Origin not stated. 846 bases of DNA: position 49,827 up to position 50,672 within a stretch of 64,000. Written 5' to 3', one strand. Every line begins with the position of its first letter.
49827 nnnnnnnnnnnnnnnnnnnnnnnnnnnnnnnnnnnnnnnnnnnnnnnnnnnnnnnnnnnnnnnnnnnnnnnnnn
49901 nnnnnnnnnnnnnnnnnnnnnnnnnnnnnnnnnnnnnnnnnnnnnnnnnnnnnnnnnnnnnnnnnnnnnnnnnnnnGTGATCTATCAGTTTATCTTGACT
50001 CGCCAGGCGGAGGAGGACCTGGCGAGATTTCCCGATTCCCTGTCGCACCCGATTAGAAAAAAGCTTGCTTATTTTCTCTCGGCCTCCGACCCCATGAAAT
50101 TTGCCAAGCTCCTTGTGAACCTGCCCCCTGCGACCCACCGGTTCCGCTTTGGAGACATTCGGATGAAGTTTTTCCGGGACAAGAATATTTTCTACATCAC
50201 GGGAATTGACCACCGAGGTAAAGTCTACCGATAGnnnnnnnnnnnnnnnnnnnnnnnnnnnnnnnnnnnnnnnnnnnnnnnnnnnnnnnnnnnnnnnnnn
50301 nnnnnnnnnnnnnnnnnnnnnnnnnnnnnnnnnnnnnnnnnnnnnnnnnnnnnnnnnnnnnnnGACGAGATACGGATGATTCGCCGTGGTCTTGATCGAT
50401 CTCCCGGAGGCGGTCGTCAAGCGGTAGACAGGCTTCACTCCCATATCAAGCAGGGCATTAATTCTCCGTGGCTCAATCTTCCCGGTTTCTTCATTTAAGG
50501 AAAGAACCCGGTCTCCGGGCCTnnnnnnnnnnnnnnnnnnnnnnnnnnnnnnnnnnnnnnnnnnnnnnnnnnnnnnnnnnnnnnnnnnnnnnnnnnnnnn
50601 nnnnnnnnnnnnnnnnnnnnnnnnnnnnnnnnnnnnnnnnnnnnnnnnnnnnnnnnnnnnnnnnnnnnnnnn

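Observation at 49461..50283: TA cassette 2 is bracketed by 49-bp direct repeats with a 774-nt (258-codon) period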

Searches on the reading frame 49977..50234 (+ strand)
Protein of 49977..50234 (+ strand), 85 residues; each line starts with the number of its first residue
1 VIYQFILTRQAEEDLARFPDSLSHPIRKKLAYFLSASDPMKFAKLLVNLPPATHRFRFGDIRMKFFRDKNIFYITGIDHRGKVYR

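Call 8: search_protein_families(library=pfam, proteins=[window:49977-50234:+], max_evalue=0.01)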
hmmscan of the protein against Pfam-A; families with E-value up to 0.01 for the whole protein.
window:49977-50234:+ (85 aa): 2 families
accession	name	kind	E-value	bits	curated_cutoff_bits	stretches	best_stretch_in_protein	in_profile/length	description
PF14809.11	TGT_C1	-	0.008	16.9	25.3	0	10-40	27-57/70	C1 domain of tRNA-guanine transglycosylase dimerisation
PF05195.22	AMP_N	-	0.0094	16.1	24.6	0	45-81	16-52/121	Aminopeptidase P, N-terminal domain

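Call 13: find_encoding_contigs(protein=window:49977-50231:+, flank=10000, max_places=10)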
Protein window:49977-50231:+ (85 aa): no gene with exactly this product is on record in the collection.

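Call 26: search_protein_families(library=ncbifam, proteins=[window:49977-50234:+], max_evalue=1)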
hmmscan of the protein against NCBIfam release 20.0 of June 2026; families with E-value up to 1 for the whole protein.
window:49977-50234:+ (85 aa): 0 families

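Call 27: search_solved_structures(query=window:49977-50231:+, max_evalue=10)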
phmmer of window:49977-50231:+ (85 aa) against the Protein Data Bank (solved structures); distinct sequences matched with E-value up to 10: 0.

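Call 30: find_homologous_proteins(query=window:49977-50231:+, max_evalue=0.001)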
Query window:49977-50231:+ (85 aa): 12 proteins with E <= 0.001 among 12 candidates.
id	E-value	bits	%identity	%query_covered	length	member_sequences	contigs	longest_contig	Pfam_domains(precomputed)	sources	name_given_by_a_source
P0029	2.2e-37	144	80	100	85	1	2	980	-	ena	-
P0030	7.4e-30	121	71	100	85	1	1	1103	-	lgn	-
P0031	6.1e-29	118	68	100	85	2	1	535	-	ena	-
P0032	2.5e-28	116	67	100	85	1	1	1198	-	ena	-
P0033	4.7e-27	112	62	100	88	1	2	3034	-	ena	-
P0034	5.4e-25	105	58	100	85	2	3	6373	-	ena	-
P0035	1.3e-22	97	54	100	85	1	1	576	-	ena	-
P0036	3.7e-19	86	51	96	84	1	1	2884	PF05016.22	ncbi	-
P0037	3.9e-15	74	46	98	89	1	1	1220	PF05016.22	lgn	-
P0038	5.5e-14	70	46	98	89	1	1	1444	PF05016.22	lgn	-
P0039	1.5e-13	69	45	98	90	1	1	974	PF05016.22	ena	-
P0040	1.5e-12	65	45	88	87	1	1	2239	-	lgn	-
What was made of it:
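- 49977..50234 (+): Cassette 2 toxin, 85 aa, RelE/ParE superfamily. It is codon-aligned antisense to the host frame, and its TAG stop abuts copy B. Homologues carry PF05016 (call 30).
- On Type II TA system, RelE/ParE superfamily (cassette 2): Homologues at 44-51% identity carry PF05016 (call 30).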

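Call 31: find_encoding_contigs(protein=P0029, flank=5000, max_places=4)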
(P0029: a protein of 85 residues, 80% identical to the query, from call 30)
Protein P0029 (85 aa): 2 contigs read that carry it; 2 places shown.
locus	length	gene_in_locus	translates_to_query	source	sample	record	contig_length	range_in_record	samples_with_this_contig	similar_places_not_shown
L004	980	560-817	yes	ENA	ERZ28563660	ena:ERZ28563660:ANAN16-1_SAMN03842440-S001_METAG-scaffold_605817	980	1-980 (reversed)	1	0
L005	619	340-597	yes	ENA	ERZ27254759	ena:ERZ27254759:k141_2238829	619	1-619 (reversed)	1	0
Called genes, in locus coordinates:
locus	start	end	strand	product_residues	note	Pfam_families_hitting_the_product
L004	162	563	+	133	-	-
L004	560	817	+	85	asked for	-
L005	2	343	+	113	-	?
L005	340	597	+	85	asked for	-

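Call 32: find_encoding_contigs(protein=P0034, flank=6000, max_places=4)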
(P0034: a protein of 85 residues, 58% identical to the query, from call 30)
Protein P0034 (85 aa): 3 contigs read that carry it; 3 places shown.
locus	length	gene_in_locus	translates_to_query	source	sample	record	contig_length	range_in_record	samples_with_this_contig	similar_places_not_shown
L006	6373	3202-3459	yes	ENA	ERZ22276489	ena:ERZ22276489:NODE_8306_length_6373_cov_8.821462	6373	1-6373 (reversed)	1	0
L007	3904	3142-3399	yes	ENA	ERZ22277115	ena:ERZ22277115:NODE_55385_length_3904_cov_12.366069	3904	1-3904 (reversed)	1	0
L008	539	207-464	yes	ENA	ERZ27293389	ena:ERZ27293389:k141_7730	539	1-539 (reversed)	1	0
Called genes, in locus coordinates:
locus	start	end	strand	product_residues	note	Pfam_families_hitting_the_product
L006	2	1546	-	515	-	?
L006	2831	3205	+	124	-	-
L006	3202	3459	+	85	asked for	-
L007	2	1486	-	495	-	?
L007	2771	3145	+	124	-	-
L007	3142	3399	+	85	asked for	-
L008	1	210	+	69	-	?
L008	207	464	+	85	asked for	-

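Call 33: find_encoding_contigs(protein=P0033, flank=5000, max_places=4)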
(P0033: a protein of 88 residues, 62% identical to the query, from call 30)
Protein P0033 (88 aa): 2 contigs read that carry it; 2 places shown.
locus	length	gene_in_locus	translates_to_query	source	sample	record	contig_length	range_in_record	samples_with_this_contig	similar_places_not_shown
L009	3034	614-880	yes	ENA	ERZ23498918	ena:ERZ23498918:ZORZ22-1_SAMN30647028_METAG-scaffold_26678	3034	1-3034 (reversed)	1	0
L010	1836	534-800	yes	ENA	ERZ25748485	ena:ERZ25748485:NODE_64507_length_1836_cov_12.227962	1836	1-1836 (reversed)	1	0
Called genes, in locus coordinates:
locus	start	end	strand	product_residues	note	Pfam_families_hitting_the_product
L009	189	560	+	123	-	-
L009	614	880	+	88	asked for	-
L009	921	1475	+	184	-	PF28549:NDPSase_N, PF00293:NUDIX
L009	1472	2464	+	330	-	PF00579:tRNA-synt_1b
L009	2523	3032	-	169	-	?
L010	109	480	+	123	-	-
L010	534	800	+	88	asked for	-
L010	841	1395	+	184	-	PF28549:NDPSase_N, PF00293:NUDIX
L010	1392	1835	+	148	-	?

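Call 34: find_encoding_contigs(protein=P0030, flank=5000, max_places=4)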
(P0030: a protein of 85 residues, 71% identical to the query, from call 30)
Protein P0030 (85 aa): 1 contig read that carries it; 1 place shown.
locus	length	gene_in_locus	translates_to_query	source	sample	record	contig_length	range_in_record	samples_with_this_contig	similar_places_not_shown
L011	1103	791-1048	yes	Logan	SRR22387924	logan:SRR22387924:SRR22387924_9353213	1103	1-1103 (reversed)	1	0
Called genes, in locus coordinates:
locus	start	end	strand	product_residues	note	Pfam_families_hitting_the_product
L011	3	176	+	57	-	?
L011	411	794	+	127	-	-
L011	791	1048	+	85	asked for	-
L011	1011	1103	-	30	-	?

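Call 70: search_solved_structures(query=A4, max_evalue=1)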
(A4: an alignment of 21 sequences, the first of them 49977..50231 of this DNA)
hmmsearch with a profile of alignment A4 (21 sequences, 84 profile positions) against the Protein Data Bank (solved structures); distinct sequences matched with E-value up to 1: 11.
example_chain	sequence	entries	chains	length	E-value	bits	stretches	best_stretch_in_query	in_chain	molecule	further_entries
2khe_A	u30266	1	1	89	1.8e-11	47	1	2-84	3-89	Toxin-like protein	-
3g5o_B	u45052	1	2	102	5.3e-09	39.2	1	2-84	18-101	Uncharacterized protein Rv2866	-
9g12_A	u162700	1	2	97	1.9e-05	27.8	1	2-84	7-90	Toxin RelE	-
3bpq_B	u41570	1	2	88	0.00013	25.1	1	4-83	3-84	Toxin RelE3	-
1wmi_A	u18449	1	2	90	0.0046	20.1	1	50-84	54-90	hypothetical protein PHS013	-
4v7k_Ay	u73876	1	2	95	0.033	17.4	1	4-80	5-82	Toxin relE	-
4v7j_Ay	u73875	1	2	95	0.057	16.6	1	4-83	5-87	Toxin relE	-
4fxe_D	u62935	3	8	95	0.075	16.2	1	4-83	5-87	mRNA interferase RelE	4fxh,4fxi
2kc8_A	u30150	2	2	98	0.17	15.1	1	4-77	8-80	Toxin relE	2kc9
2kru_A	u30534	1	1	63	0.48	13.6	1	3-44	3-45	Light-independent protochlorophyllide reductase subunit B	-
2euc_A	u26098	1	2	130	0.55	13.5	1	20-79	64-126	Hypothetical protein yfmB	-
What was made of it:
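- On Type II TA system, RelE/ParE superfamily (cassette 2): The family profile hits RelE-family PDB chains at 1.8e-11 and 5e-9 (call 70).
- Tried and rejected: The toxin was resolved only with a family profile (call 70).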

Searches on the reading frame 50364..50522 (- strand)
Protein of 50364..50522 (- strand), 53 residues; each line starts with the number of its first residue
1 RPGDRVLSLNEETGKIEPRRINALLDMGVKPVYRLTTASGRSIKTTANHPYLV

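Call 44: find_related_loci(query=A2, collection=genome_contigs, flank=6000)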
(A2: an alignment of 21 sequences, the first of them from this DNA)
Query A2 (53 aa) in genome_contigs; peptide patterns used: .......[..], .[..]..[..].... (x = any residue, [..] = any of these).
211 stretches matched a pattern; 169 encode a relative of the query (tblastn E <= 1e-3); the best 80 are kept; 79 distinct loci.
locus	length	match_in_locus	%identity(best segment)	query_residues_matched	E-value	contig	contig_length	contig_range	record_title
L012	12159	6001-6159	91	1-53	1e-28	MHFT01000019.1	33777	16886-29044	MAG: Omnitrophica bacterium RIFCSPLOWO2_12_FULL_50_11 rifcsplowo2_12_scaffold_1249, whole genome shotgun sequence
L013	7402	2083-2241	91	1-53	5e-29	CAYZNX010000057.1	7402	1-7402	MAG TPA_asm: uncultured Planctomycetia bacterium isolate SRP090828_co1_58 genome assembly, contig: NODE_2186_length_7402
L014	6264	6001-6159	89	1-53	3e-28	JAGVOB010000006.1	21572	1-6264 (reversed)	MAG: Candidatus Omnitrophota bacterium isolate DeMMO3_15 c_000000059021, whole genome shotgun sequence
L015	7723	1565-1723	89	1-53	4e-28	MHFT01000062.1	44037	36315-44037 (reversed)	MAG: Omnitrophica bacterium RIFCSPLOWO2_12_FULL_50_11 rifcsplowo2_12_scaffold_3110, whole genome shotgun sequence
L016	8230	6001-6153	90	3-53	8e-28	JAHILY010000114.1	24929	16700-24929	MAG: Candidatus Omnitrophota bacterium isolate KR13_N2.mb.45 KR13_N2.mb.45_k141_420534, whole genome shotgun sequence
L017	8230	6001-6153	90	3-53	8e-28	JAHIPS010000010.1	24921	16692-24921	MAG: Candidatus Omnitrophota bacterium isolate KR13_S3.mb.80 KR13_S3.mb.80_k141_37576, whole genome shotgun sequence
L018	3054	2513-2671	87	1-53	2e-27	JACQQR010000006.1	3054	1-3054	MAG: Candidatus Omnitrophota bacterium isolate NC_groundwater_1338_Ag_S-0.2um_49_33 S_p2_S4_coassembly_k141_160700, whol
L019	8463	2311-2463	88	3-53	2e-27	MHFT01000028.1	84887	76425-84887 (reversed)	MAG: Omnitrophica bacterium RIFCSPLOWO2_12_FULL_50_11 rifcsplowo2_12_scaffold_1570, whole genome shotgun sequence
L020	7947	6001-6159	87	1-53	2e-27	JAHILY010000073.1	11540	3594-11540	MAG: Candidatus Omnitrophota bacterium isolate KR13_N2.mb.45 KR13_N2.mb.45_k141_221357, whole genome shotgun sequence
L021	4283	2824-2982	87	1-53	2e-27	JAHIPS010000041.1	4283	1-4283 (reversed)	MAG: Candidatus Omnitrophota bacterium isolate KR13_S3.mb.80 KR13_S3.mb.80_k141_181126, whole genome shotgun sequence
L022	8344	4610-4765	83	1-52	7e-27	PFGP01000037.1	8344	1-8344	MAG: Candidatus Omnitrophica bacterium CG12_big_fil_rev_8_21_14_0_65_43_15 CG12_8_21_14_0.65_scaffold_3554_c, whole geno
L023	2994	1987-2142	83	1-52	8e-27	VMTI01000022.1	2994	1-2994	MAG: bacterium isolate 01_128 k141_6795, whole genome shotgun sequence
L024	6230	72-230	81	1-53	2e-26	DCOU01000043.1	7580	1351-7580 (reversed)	MAG TPA_asm: Candidatus Omnitrophica bacterium UBA1562 UBA1562_contig_3925, whole genome shotgun sequence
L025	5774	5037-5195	85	1-53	3e-26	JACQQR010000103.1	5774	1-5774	MAG: Candidatus Omnitrophota bacterium isolate NC_groundwater_1338_Ag_S-0.2um_49_33 S_p2_S4_coassembly_k141_1638456, who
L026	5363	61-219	85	1-53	5e-26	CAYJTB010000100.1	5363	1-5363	MAG TPA_asm: uncultured bacterium isolate ERP125453_co1_402 genome assembly, contig: NODE_20495_length_5363_cov_8.737943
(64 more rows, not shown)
